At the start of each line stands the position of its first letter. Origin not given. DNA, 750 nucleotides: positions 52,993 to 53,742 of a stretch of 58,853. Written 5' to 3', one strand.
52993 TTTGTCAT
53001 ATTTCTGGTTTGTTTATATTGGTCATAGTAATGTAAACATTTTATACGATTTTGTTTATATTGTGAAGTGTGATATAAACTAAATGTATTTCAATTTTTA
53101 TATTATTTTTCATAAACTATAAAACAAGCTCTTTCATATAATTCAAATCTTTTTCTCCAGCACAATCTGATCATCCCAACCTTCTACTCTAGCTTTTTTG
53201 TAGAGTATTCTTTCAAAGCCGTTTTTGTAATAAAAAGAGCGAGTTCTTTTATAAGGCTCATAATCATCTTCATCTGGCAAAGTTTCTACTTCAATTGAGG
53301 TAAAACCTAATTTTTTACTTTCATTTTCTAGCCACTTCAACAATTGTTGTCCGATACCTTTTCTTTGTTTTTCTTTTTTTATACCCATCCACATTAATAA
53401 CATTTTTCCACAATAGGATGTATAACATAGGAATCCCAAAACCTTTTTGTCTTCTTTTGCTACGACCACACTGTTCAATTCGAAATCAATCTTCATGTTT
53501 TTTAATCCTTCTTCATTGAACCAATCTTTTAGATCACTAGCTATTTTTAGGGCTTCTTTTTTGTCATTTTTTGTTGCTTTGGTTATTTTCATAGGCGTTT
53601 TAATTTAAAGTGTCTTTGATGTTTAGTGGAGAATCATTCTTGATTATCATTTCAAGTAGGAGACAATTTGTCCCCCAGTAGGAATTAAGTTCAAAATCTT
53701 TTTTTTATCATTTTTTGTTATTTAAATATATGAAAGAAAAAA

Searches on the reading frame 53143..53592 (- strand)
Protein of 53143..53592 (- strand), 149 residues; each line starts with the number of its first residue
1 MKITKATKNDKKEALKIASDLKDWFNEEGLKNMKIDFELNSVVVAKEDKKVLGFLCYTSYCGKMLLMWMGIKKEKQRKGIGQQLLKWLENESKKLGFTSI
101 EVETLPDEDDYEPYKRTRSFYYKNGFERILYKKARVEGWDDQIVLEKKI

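Call 78: find_encoding_contigs(protein=window:53143-53592:-, flank=7000, max_places=8)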
Protein window:53143-53592:- (149 aa): 24 contigs read that carry it; 8 places shown.
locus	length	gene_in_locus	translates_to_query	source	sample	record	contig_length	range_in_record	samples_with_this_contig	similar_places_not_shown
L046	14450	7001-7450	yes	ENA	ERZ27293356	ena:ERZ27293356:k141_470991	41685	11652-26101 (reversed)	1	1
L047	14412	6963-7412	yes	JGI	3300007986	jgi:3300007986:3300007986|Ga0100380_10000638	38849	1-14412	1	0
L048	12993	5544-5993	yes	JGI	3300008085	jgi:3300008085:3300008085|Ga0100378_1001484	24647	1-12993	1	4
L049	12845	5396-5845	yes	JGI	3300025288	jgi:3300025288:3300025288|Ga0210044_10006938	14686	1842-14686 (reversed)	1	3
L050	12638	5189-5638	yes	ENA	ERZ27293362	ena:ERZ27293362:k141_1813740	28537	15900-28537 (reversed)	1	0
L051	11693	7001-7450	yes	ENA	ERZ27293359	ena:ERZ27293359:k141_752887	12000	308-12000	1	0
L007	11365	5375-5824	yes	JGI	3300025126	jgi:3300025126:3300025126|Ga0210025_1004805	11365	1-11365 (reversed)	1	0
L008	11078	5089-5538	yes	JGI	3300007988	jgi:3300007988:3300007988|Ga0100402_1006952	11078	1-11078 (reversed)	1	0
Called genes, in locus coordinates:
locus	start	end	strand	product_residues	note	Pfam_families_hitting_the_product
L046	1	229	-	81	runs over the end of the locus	PF04014:MazE_antitoxin (weak)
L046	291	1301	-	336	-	PF01210:NAD_Gly3P_dh_N, PF03807:F420_oxidored (weak), PF07479:NAD_Gly3P_dh_C, PF20618:GPD_NAD_C_bact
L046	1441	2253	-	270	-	PF02673:BacA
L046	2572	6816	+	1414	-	-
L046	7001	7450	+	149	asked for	PF13673:Acetyltransf_10 (weak), PF00583:Acetyltransf_1, PF13508:Acetyltransf_7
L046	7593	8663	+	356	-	PF13310:Virulence_RhuM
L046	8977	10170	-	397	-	PF01490:Aa_trans, PF03222:Trp_Tyr_perm, PF13520:AA_permease_2 (weak), PF01566:Nramp (faint)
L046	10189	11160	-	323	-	PF02449:Glyco_hydro_42 (weak), PF00331:Glyco_hydro_10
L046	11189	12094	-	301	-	PF00892:EamA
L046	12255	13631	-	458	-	PF22053:DUF6938 (faint)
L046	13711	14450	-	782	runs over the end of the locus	PF14305:ATPgrasp_TupA, PF14397:ATPgrasp_ST, PF08443:RimK (faint), PF08014:MATCAP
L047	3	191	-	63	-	?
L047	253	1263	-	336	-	PF01210:NAD_Gly3P_dh_N, PF03807:F420_oxidored (weak), PF07479:NAD_Gly3P_dh_C, PF20618:GPD_NAD_C_bact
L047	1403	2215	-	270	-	PF02673:BacA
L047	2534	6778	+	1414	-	-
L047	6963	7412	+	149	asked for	PF13673:Acetyltransf_10 (weak), PF00583:Acetyltransf_1, PF13508:Acetyltransf_7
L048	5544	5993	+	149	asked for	PF13673:Acetyltransf_10 (weak), PF00583:Acetyltransf_1, PF13508:Acetyltransf_7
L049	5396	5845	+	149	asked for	PF13673:Acetyltransf_10 (weak), PF00583:Acetyltransf_1, PF13508:Acetyltransf_7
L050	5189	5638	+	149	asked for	PF13673:Acetyltransf_10 (weak), PF00583:Acetyltransf_1, PF13508:Acetyltransf_7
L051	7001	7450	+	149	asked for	PF13673:Acetyltransf_10 (weak), PF00583:Acetyltransf_1, PF13508:Acetyltransf_7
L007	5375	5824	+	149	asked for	PF13673:Acetyltransf_10 (weak), PF00583:Acetyltransf_1, PF13508:Acetyltransf_7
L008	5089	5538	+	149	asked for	PF13673:Acetyltransf_10 (weak), PF00583:Acetyltransf_1, PF13508:Acetyltransf_7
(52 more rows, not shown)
